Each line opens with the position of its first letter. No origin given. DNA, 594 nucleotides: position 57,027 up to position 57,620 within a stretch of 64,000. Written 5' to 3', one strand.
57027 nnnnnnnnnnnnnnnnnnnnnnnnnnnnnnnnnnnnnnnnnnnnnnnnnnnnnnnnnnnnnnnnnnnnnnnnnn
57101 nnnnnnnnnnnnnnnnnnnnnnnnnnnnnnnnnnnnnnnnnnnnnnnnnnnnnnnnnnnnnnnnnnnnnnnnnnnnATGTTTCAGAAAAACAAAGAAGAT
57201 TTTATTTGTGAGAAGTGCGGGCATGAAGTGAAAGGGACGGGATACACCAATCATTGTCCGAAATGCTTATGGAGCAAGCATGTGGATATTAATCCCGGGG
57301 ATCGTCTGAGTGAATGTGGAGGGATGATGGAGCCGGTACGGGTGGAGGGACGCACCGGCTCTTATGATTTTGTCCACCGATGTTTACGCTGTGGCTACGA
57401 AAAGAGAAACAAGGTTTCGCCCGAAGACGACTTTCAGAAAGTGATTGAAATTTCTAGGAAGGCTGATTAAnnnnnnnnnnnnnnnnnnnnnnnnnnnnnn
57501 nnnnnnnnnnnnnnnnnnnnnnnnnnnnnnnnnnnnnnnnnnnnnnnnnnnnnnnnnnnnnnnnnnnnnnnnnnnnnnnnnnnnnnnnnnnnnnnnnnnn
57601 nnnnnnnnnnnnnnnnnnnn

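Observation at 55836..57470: Coupled gene pair encoding a 2H-phosphoesterase-like/MYG1-like fusion and an RNHCP zinc-ribbon protein, in a tRNA-processing neighbourhood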

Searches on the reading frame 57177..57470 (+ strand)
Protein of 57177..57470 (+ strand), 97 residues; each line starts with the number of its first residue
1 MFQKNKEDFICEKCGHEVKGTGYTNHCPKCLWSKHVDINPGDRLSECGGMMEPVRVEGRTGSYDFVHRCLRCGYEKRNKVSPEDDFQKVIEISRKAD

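Call 3: search_protein_families(library=pfam, proteins=[window:57177-57470:+], max_evalue=1)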
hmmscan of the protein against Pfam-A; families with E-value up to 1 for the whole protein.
window:57177-57470:+ (97 aa): 15 families
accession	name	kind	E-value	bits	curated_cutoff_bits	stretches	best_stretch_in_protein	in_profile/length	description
PF12647.12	RNHCP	-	1.6e-29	102.2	24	1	7-88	2-88/90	RNHCP domain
PF08209.17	Sgf11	-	8.8e-05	22.4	26.4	1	6-31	2-27/33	Sgf11 (transcriptional regulation protein)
PF12773.13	DZR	-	0.00037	21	27.3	1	6-31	10-31/45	Double zinc ribbon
PF21349.2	RUBY_RBDX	-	0.0075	16.1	26.5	1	10-32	2-24/30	Rubrerythrin, rubredoxin-like domain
PF01155.25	HypA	-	0.0078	16.7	28.9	1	4-43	66-104/112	Hydrogenase/urease nickel incorporation, metallochaperone, hypA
PF07282.18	Cas12f1-like_TNB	-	0.027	15.1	26.3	1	10-39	30-55/60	Cas12f1-like, TNB domain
PF24046.1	At4g08330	-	0.084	13.4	27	1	2-46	72-115/129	At4g08330 beta-tent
PF12760.12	Zn_ribbon_IS1595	-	0.09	13.2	25.4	0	46-74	23-45/46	Transposase zinc-ribbon domain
PF23455.1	DUF7129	-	0.1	12.8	30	1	6-30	9-33/45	Domain of unknown function (DUF7129)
PF14803.11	Zn_ribbon_Nudix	-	0.11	12.8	25.6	0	11-19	3-11/34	Nudix N-terminal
PF07191.17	Zn_ribbon_6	-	0.17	12.3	25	1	10-50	2-38/67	Double zinc ribbon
PF18912.6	DZR_2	-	0.19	12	27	0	9-30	37-55/56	Double zinc ribbon domain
PF08274.17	Zn_Ribbon_YjdM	-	0.24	11.9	30.8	1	7-17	18-28/30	PhnA Zinc-Ribbon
PF03107.22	C1_2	-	0.3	11.9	26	1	4-35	13-44/48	C1 domain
PF02150.21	Zn_ribbon_RPB9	-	0.44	10.9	25.2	1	45-76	5-31/36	RNA polymerases M/15 Kd subunit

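Call 4: search_protein_families(library=ncbifam, proteins=[window:57177-57470:+], max_evalue=1)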
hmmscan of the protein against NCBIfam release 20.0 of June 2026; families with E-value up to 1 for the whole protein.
window:57177-57470:+ (97 aa): 11 families
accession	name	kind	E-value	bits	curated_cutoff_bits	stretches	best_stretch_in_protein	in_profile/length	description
NF047723.1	TransFacS4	equivalog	0.0026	18.2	120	1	13-47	49-83/90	transcription factor S4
NF045720.1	rubredox_RCKP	subfamily_domain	0.0035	16.9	45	1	9-30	4-25/34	RCKP-type rubredoxin-like domain-containing protein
NF045767.1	RuberyRbr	equivalog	0.0039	17.2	200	1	3-34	152-184/194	rubrerythrin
TIGR01384.1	TFS_arch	equivalog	0.0056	17.3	64.75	1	46-92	5-40/101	transcription factor S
TIGR00100.1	hypA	equivalog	0.02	15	88.1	1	5-44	67-106/116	hydrogenase maturation nickel metallochaperone HypA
NF001605.0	PRK00398.1-2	equivalog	0.052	13.4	63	1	11-30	4-24/43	DNA-directed RNA polymerase subunit P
NF033497.1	rubre_like_arch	subfamily_domain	0.055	13.2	32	1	11-30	3-22/34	rubrerythrin-like domain-containing protein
NF049953.1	ribbon_DG_selen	exception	0.086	12.8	130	1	2-30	141-167/172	zinc ribbon-containing (seleno)protein DG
NF034126.3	PRK09521.1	equivalog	0.11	12.4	90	1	10-34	146-170/180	exosome complex RNA-binding protein Csl4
NF008757.0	PRK11788.1-5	equivalog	0.25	10.4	363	1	4-31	349-374/388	lipopolysaccharide assembly protein LapB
NF001607.0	PRK00398.1-4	equivalog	0.94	9.3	89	0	66-75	9-18/53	DNA-directed RNA polymerase subunit P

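Call 44: find_homologous_proteins(query=window:57177-57467:+, max_evalue=0.001)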
Query window:57177-57467:+ (97 aa): 1936 proteins with E <= 0.001 among 1938 candidates; the best 120 are listed.
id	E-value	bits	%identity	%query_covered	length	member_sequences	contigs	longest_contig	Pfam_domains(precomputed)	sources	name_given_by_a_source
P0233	1.5e-63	229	100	100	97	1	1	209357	PF12647.13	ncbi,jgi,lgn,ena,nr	ncbi:MAG TPA: RNHCP domain-containing protein [Candidatus Paceibacterota bacterium]|nr:RNHCP domain-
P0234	1.6e-45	171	73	99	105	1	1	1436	PF08209.18,PF12647.13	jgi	jgi:predicted Zn-ribbon and HTH transcriptional regulator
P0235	8.4e-45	169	73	96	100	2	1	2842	PF08209.18,PF12647.13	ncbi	-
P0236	6.0e-44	166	71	99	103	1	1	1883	PF12647.13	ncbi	-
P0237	1.3e-43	165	68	96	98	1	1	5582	PF08209.18,PF12647.13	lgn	-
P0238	1.6e-43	165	71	96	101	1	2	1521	PF12647.13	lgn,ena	-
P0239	4.7e-43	163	66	98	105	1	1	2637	PF12647.13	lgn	-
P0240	4.9e-43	163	71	98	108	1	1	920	PF12647.13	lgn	-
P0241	6.7e-43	163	68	94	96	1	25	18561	PF12647.13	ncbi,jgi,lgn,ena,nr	ncbi:MAG: hypothetical protein UV40_C0004G0012 [Parcubacteria group bacterium GW2011_GWA1_42_7]|nr:M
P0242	1.2e-42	162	67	95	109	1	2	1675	PF08209.18,PF12647.13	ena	-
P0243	2.2e-42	161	67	94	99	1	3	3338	PF12647.13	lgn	-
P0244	3.2e-42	161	65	97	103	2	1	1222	PF08209.18,PF12647.13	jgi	jgi:rubrerythrin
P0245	3.5e-42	161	70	96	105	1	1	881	PF12647.13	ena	-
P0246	1.7e-41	158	66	100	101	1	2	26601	PF08209.18,PF12647.13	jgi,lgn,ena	-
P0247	2.7e-41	158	71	96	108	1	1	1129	PF12647.13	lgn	-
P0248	2.7e-41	158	67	97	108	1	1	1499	PF12647.13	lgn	-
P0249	3.0e-41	158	68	96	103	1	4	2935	PF12647.13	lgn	-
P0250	5.6e-41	157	65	98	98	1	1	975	PF12647.13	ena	-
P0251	5.8e-41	157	63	98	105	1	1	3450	PF12647.13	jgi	jgi:hypothetical protein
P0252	6.1e-41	157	68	95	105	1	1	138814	PF12647.13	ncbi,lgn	-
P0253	6.3e-41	157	66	96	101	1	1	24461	PF12647.13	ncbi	-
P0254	6.7e-41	156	68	95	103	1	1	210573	PF12647.13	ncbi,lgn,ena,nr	ncbi:MAG: RNHCP domain-containing protein [Chloroflexi bacterium]|nr:RNHCP domain-containing protein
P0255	6.7e-41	156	64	98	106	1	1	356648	PF08209.18,PF12647.13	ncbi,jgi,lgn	ncbi:MAG: RNHCP domain-containing protein [Candidatus Paceibacterota bacterium]|jgi:hypothetical pro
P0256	9.1e-41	156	71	98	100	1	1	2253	PF12647.13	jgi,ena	-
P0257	1.2e-40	156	67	95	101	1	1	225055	PF12647.13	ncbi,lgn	ncbi:MAG: RNHCP domain-containing protein [Patescibacteria group bacterium]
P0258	1.4e-40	155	67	97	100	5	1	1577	PF12647.13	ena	-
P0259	1.5e-40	155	64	98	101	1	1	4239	PF12647.13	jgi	jgi:rubrerythrin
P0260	1.5e-40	155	70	97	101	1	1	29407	PF08209.18,PF12647.13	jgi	-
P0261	1.9e-40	155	68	96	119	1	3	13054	PF12647.13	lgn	-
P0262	2.2e-40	155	66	94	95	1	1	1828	PF12647.13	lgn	-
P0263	2.2e-40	155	65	94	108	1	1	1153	PF08209.18,PF12647.13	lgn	-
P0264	3.2e-40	154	64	99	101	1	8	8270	PF12647.13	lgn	-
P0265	4.9e-40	154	65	98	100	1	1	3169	PF12647.13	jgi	-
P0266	5.4e-40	153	65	97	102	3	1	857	PF08209.18,PF12647.13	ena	-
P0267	5.6e-40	153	65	98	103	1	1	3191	PF08209.18,PF12647.13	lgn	-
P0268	6.2e-40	153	65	97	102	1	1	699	PF08209.18,PF12647.13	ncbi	-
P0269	7.0e-40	153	65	94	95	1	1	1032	PF12647.13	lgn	-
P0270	7.1e-40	153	70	95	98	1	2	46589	PF08209.18,PF12647.13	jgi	jgi:hypothetical protein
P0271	7.1e-40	153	62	97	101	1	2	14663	PF12647.13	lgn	-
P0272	8.5e-40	153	70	96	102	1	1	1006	PF12647.13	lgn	-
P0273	8.8e-40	153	65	98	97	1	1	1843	PF12647.13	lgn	-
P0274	9.4e-40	153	64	97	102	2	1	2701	PF08209.18,PF12647.13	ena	-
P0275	1.1e-39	152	66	98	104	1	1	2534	PF12647.13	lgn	-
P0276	1.1e-39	152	67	96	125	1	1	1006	PF12647.13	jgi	jgi:hypothetical protein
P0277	1.2e-39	152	64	98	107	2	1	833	PF08209.18,PF12647.13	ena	-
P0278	1.2e-39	152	66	96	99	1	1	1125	PF12647.13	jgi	jgi:hypothetical protein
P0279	1.3e-39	152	63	98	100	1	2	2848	PF12647.13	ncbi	-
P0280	1.4e-39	152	60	98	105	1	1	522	PF12647.13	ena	-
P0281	1.6e-39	152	66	97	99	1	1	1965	PF12647.13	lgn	-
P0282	1.7e-39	152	66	95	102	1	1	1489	PF12647.13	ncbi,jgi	jgi:hypothetical protein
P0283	1.7e-39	152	67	96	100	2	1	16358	PF12647.13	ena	-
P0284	1.8e-39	152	66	94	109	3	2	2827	PF12647.13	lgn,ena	-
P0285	1.8e-39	152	63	95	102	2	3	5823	PF08209.18,PF12647.13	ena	-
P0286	2.0e-39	152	68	98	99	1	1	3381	PF08209.18,PF12647.13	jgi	-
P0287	2.1e-39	152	63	96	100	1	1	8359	PF12647.13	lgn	-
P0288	2.4e-39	151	67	99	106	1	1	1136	PF12647.13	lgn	-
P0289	2.5e-39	151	66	96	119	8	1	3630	PF12647.13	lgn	-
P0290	3.6e-39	151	68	100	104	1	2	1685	PF08209.18,PF12647.13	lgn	-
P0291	3.7e-39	151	63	99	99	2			PF12647.13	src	-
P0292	3.8e-39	151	65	97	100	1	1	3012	PF12647.13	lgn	-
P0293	4.4e-39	151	67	95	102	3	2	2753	PF12647.13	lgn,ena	-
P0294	4.6e-39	151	63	95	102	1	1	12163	PF12647.13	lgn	-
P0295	4.7e-39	150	65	99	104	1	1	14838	PF12647.13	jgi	jgi:hypothetical protein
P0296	4.8e-39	150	61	95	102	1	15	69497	PF08209.18,PF12647.13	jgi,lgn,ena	jgi:hypothetical protein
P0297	5.1e-39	150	65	95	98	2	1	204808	PF12647.13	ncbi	-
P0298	5.3e-39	150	60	99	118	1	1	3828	PF12647.13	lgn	-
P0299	5.9e-39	150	68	97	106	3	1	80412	PF12647.13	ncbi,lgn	-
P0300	6.4e-39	150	66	96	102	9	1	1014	PF12647.13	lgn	-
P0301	7.2e-39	150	63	98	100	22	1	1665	PF08209.18,PF12647.13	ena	-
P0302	7.3e-39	150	63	97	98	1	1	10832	PF12647.13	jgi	jgi:hypothetical protein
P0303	7.7e-39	150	67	95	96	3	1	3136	PF12647.13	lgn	-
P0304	7.7e-39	150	64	97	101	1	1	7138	PF12647.13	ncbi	-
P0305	7.9e-39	150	63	98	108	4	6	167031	PF12647.13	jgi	jgi:Zn finger protein HypA/HybF involved in hydrogenase expression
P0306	8.4e-39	150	65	95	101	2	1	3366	PF12647.13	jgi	jgi:hypothetical protein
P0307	1.0e-38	149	64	97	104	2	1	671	PF12647.13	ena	-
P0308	1.1e-38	149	63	98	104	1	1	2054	PF12647.13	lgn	-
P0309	1.3e-38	149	60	98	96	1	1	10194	PF08209.18,PF12647.13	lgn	-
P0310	1.4e-38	149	64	97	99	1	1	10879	PF08209.18,PF12647.13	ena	-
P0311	1.4e-38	149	62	97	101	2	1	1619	PF12647.13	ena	-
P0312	1.4e-38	149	67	96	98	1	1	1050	PF12647.13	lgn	-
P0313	1.4e-38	149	64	97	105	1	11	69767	PF12647.13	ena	-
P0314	1.5e-38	149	63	99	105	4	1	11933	PF12647.13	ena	-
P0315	1.6e-38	149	65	95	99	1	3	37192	PF08209.18,PF12647.13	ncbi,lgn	ncbi:MAG: RNHCP domain-containing protein [Parcubacteria group bacterium]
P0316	1.7e-38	149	64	95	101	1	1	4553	PF12647.13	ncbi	-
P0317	1.8e-38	149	66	94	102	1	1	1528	PF12647.13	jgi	jgi:hypothetical protein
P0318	1.9e-38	149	64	95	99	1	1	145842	PF08209.18,PF12647.13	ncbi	-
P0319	1.9e-38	149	64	98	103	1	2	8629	PF12647.13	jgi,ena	jgi:hypothetical protein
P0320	2.0e-38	148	67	97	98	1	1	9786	PF08209.18,PF12647.13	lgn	-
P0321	2.1e-38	148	66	95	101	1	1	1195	PF12647.13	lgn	-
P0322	2.3e-38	148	65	95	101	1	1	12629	PF12647.13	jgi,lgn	-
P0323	2.3e-38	148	63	96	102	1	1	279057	PF08209.18,PF12647.13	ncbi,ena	-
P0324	2.5e-38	148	61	99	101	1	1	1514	PF12647.13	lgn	-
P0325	2.6e-38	148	66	96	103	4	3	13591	PF12647.13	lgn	-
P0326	2.7e-38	148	64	95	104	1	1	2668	PF12647.13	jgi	jgi:hypothetical protein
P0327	2.7e-38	148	63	99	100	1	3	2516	PF08209.18,PF12647.13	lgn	-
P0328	2.7e-38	148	61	95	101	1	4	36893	PF12647.13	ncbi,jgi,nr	ncbi:MAG: RNHCP domain-containing protein [Parcubacteria group bacterium]|jgi:ribosomal protein L37A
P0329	2.8e-38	148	62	97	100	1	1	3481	PF12647.13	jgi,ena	-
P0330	2.9e-38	148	63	97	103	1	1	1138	PF12647.13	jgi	jgi:hypothetical protein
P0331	2.9e-38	148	65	100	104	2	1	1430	PF12647.13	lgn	-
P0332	3.0e-38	148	57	97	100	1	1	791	PF12647.13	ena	-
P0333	3.0e-38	148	63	96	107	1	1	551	PF12647.13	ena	-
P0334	3.0e-38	148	62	98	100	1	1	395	PF12647.13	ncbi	-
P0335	3.1e-38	148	67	97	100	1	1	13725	PF12647.13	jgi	jgi:hypothetical protein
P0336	3.1e-38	148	66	97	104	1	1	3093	PF12647.13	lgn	-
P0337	3.1e-38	148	61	96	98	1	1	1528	PF12647.13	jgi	jgi:hypothetical protein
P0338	3.2e-38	148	63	97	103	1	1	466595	PF12647.13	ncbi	ncbi:MAG: RNHCP domain-containing protein [Microgenomates group bacterium]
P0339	3.3e-38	148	59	100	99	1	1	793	PF08209.18,PF21349.3,PF12647.13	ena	-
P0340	3.4e-38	148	66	97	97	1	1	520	PF21349.3,PF12647.13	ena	-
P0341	3.4e-38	148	63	95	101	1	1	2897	PF12647.13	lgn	-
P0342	3.4e-38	148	63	97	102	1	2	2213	PF08209.18,PF12647.13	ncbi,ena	-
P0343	3.5e-38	148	65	97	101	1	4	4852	PF12647.13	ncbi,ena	-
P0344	3.7e-38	148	64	94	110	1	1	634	PF08209.18,PF12647.13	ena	-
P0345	3.9e-38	148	64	99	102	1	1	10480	PF08209.18,PF12647.13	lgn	-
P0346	4.0e-38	147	62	97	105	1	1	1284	PF12647.13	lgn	-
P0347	4.1e-38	147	62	99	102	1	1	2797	PF12647.13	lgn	-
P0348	4.2e-38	147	61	99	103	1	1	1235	PF12647.13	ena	-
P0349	4.5e-38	147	66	96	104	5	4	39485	PF12647.13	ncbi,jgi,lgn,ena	ncbi:MAG: RNHCP domain-containing protein [bacterium]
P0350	4.8e-38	147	63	95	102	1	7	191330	PF12647.13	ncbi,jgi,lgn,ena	-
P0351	4.9e-38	147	64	95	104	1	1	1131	PF21349.3,PF12647.13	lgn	-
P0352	5.2e-38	147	64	96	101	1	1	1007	PF12647.13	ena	-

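Call 46: find_encoding_contigs(protein=P0254, flank=4000, max_places=1)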
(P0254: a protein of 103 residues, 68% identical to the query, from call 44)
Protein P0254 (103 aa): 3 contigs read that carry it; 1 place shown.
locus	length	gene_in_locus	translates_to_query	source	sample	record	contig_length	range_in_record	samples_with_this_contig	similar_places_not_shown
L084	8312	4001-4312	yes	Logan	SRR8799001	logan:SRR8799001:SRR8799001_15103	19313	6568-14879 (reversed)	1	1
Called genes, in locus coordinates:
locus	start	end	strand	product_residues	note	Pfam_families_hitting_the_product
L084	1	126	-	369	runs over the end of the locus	PF13579:Glyco_trans_4_4 (weak), PF13439:Glyco_transf_4, PF20706:GT4-conflict (weak), PF00534:Glycos_transf_1, PF13692:Glyco_trans_1_4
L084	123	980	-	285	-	PF05050:Methyltransf_21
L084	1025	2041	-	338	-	PF13439:Glyco_transf_4 (faint), PF00534:Glycos_transf_1, PF13692:Glyco_trans_1_4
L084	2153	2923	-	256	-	-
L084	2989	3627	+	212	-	PF13483:Lactamase_B_3, PF12706:Lactamase_B_2 (weak)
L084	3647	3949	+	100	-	-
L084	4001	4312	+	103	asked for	PF12647:RNHCP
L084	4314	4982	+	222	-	PF01135:PCMT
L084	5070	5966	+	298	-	PF01297:ZnuA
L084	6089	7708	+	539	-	PF00884:Sulfatase (weak)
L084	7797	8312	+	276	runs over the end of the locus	PF00005:ABC_tran, PF13304:AAA_21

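Call 47: find_encoding_contigs(protein=P0338, flank=4000, max_places=1)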
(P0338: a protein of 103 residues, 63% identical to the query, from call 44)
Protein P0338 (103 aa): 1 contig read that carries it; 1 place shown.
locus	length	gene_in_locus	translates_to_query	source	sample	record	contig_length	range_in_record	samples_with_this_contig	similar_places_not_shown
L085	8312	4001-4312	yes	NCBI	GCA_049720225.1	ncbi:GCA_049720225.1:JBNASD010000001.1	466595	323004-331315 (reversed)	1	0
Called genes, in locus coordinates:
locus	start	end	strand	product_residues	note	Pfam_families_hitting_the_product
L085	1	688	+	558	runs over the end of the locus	PF02310:B12-binding, PF04055:Radical_SAM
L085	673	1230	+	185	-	PF02698:DUF218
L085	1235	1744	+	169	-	PF00881:Nitroreductase, PF14512:TM1586_NiRdase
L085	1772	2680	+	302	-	PF01509:TruB_N, PF16198:TruB_C_2, PF00708:Acylphosphatase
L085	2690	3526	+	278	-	-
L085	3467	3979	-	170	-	PF21088:MS_channel_1st, PF00924:MS_channel_2nd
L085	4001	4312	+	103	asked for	PF12647:RNHCP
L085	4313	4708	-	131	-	PF01050:MannoseP_isomer (weak), PF07883:Cupin_2, PF02311:AraC_binding (weak)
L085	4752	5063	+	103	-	PF04073:tRNA_edit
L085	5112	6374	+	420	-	PF02812:ELFV_dehydrog_N, PF00208:ELFV_dehydrog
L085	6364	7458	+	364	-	PF07907:YibE_F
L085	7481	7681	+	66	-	PF20607:DUF6800 (weak)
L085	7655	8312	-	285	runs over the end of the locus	PF00398:RrnaAD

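Call 48: find_encoding_contigs(protein=P0255, flank=4000, max_places=1)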
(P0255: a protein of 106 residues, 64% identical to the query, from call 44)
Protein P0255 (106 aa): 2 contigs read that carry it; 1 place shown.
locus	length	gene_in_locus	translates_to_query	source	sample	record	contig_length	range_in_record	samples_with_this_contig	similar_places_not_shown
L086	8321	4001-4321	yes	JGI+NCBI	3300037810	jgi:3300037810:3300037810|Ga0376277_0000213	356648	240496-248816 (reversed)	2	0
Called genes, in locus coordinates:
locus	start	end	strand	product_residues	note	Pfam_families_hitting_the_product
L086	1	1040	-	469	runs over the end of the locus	PF03060:NMO (faint)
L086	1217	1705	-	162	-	-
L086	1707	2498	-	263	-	PF01209:Ubie_methyltran (weak), PF02353:CMAS (weak), PF13489:Methyltransf_23 (weak), PF05175:MTS (faint), PF13847:Methyltransf_31, PF08241:Methyltransf_11, PF08242:Methyltransf_12 (weak), PF13649:Methyltransf_25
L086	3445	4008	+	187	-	PF13310:Virulence_RhuM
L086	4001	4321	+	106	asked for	PF08209:Sgf11 (weak), PF12647:RNHCP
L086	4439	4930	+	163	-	PF00565:SNase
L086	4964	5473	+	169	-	PF07963:N_methyl (weak)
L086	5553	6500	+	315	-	PF00768:Peptidase_S11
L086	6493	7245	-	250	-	PF08282:Hydrolase_3, PF03332:PMM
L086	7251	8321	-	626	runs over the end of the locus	PF04041:Glyco_hydro_130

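Call 77: search_protein_families(library=padloc, proteins=[window:57177-57467:+], max_evalue=0.01)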
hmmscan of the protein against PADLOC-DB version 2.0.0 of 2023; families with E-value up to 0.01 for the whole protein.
window:57177-57467:+ (97 aa): 0 families

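Call 78: search_solved_structures(query=A6, max_evalue=1, show_alignments=2)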
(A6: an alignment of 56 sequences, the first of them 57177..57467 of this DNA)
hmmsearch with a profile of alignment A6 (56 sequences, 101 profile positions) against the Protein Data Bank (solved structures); distinct sequences matched with E-value up to 1: 3.
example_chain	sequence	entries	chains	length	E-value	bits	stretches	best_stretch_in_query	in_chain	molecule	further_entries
6tbm_O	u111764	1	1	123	0.026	17.7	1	8-35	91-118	SAGA-associated factor 11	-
2lo2_A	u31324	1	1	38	0.074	16.2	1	9-34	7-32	SAGA-associated factor 11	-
3m99_B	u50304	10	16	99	0.35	14.1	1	7-34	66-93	SAGA-associated factor 11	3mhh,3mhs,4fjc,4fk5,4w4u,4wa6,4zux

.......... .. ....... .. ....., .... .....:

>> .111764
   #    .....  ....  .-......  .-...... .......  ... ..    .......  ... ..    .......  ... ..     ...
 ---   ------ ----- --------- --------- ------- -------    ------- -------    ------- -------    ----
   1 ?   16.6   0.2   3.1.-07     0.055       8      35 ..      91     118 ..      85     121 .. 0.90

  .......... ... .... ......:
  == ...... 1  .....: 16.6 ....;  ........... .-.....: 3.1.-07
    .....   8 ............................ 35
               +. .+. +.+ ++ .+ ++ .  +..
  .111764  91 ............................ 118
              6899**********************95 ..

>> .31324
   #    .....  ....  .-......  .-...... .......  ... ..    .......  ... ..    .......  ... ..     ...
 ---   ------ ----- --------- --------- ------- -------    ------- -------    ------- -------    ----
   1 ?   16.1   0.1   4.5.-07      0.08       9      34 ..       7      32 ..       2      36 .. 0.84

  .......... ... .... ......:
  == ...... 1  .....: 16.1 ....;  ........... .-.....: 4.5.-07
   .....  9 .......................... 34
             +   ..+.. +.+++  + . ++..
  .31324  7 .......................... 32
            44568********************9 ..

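Call 81: find_related_loci(query=A6, collection=metagenome_contigs, flank=5000)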
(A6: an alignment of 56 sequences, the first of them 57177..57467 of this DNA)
Query A6 (97 aa) in metagenome_contigs; peptide patterns used: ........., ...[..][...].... (x = any residue, [..] = any of these).
600 stretches matched a pattern (row limit reached: there are more); 593 encode a relative of the query (tblastn E <= 1e-3); the best 80 are kept; 80 distinct loci.
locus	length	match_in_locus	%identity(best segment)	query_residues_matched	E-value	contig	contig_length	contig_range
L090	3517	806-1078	68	2-92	9e-45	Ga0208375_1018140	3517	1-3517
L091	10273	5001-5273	68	2-92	9e-45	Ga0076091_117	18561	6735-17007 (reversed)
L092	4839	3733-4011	68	2-94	5e-43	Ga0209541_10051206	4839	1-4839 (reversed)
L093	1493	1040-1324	64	2-96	4e-43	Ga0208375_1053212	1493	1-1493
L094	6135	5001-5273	66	2-92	2e-41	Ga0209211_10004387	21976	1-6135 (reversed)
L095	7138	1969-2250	64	2-95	1e-41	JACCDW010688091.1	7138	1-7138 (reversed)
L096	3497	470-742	66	2-92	1e-41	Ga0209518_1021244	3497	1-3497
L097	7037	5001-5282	61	2-95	2e-41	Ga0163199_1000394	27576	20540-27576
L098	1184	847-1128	66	2-95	2e-42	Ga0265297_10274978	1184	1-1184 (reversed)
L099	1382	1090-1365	65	2-93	6e-42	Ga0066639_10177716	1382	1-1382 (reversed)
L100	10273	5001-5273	64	2-92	6e-41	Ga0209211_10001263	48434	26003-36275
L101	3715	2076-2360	58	2-96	5e-41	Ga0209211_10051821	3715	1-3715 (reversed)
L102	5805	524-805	60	2-95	1e-40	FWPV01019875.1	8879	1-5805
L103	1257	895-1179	62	2-96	7e-42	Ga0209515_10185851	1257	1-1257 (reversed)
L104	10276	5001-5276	61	2-93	9e-41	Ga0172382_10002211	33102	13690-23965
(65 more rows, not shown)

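Call 83: predict_structure(alignment_id=A6)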
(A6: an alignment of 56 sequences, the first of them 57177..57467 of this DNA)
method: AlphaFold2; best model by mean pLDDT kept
length: 97 residues; sequences in the alignment: 56
mean_pLDDT: 78.6   pTM: 0.71
mean pLDDT of the five models: 78.6, 78.4, 76.8, 74.5, 73.9
residues with pLDDT >= 90: 20; 70-90: 51; 50-70: 22; < 50: 4
segments of 3 or more residues with pLDDT < 50: 1-4
pLDDT, mean of each block of 10 residues (from residue 1): 61 85 74 72 65 87 88 88 88 80
secondary structure, 60 per line:
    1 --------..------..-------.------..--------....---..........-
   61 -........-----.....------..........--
elements in order: H43-46 E50-59 E62-69 E75-79 H86-95
